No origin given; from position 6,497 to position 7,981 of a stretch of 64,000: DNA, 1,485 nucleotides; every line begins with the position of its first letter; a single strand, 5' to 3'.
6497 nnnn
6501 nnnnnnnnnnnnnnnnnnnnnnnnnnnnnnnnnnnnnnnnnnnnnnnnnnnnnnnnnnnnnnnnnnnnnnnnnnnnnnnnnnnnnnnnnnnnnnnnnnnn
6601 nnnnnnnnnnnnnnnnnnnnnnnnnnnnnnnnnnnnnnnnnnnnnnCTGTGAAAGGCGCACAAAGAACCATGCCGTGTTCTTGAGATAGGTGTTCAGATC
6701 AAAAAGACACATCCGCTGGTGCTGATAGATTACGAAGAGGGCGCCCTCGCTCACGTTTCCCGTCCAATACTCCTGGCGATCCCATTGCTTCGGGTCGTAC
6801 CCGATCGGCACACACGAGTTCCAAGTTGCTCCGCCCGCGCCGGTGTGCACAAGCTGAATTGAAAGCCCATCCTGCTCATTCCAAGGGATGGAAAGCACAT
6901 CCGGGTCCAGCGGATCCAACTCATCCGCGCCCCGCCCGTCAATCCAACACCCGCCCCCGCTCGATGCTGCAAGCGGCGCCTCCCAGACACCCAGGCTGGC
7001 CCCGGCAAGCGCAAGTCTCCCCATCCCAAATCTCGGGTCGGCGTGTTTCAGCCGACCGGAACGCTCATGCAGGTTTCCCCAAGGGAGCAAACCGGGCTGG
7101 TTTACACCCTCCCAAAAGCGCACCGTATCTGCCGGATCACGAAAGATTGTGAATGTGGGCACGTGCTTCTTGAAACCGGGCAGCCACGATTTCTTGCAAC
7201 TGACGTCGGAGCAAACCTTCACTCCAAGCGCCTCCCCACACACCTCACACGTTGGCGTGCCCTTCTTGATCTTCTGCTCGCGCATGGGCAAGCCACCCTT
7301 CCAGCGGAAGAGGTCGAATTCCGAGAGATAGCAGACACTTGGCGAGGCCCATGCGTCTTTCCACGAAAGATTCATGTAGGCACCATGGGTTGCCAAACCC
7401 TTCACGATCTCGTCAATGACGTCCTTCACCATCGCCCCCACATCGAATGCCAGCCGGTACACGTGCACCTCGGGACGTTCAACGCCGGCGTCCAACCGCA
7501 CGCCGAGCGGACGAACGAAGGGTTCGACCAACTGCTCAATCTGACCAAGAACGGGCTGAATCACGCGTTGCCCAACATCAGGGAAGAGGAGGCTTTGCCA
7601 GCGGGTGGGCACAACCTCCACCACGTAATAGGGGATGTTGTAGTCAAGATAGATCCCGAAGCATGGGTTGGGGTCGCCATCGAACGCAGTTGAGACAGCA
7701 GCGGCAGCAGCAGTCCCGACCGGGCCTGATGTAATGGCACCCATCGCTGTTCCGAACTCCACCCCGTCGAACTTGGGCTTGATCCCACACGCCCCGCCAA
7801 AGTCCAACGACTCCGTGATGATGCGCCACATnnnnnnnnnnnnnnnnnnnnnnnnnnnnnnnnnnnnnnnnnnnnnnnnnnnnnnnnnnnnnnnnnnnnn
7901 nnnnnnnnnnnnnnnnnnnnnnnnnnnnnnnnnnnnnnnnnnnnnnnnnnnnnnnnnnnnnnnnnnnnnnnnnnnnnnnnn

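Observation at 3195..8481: Duplicated module [8-Cys lipoprotein]-[TraU-like fusion]-[TraH-like], with swapped C-terminal extensions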

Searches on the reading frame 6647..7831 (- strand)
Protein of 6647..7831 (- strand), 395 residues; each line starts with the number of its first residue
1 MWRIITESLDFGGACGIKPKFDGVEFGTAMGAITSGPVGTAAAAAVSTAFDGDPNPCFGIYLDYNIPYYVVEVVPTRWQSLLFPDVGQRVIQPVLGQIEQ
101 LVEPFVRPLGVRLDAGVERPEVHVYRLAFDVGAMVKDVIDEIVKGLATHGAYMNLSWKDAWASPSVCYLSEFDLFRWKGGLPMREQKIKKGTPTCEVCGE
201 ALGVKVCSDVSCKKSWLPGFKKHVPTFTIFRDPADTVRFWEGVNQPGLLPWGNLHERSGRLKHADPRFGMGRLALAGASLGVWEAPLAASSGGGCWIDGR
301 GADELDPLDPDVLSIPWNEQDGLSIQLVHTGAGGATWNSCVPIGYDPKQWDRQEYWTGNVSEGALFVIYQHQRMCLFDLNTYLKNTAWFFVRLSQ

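Call 51: search_protein_representatives(alignment_id=A4)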
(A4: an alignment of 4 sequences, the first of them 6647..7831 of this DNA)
Query: 4 sequences, 396 profile positions. Proteins with E-value up to 0.001 (for the whole library): 5; up to 1e-10: 5; up to 1e-30: 5. The best 5 are listed.
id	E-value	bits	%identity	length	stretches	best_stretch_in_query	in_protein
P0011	8.0e-201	683.7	-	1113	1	1-396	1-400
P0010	2.9e-191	652.2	-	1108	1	27-395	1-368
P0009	1.0e-123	429.8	-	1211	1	1-396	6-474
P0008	4.7e-102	358.5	-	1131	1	17-396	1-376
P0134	2.5e-74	267.2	-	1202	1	34-377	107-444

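Call 54: search_protein_families(library=pfam, proteins=[window:6647-7831:-], max_evalue=10)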
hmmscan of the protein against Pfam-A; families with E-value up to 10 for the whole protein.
window:6647-7831:- (395 aa): 0 families

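Call 71: find_encoding_contigs(protein=P0134, flank=10000, max_places=3)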
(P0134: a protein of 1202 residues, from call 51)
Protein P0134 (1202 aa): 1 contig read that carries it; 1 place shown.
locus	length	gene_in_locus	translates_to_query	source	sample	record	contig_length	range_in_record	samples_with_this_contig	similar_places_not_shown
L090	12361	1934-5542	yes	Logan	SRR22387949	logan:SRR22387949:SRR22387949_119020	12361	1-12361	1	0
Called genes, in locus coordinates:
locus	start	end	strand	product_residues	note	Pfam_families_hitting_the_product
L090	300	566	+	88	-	-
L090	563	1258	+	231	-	-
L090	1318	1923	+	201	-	-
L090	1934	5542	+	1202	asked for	-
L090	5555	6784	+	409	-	-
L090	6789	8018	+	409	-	-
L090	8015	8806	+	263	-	-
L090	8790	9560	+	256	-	PF23536:TraK_C (weak)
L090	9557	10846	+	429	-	PF03743:TrbI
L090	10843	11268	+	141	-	-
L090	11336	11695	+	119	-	PF05635:23S_rRNA_IVP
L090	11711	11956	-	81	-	-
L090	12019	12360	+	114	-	?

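Call 75: search_protein_families(library=pfam, proteins=[P0134], max_evalue=10)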
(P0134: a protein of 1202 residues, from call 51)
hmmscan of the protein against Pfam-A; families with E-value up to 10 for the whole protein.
P0134 (1202 aa): 0 families
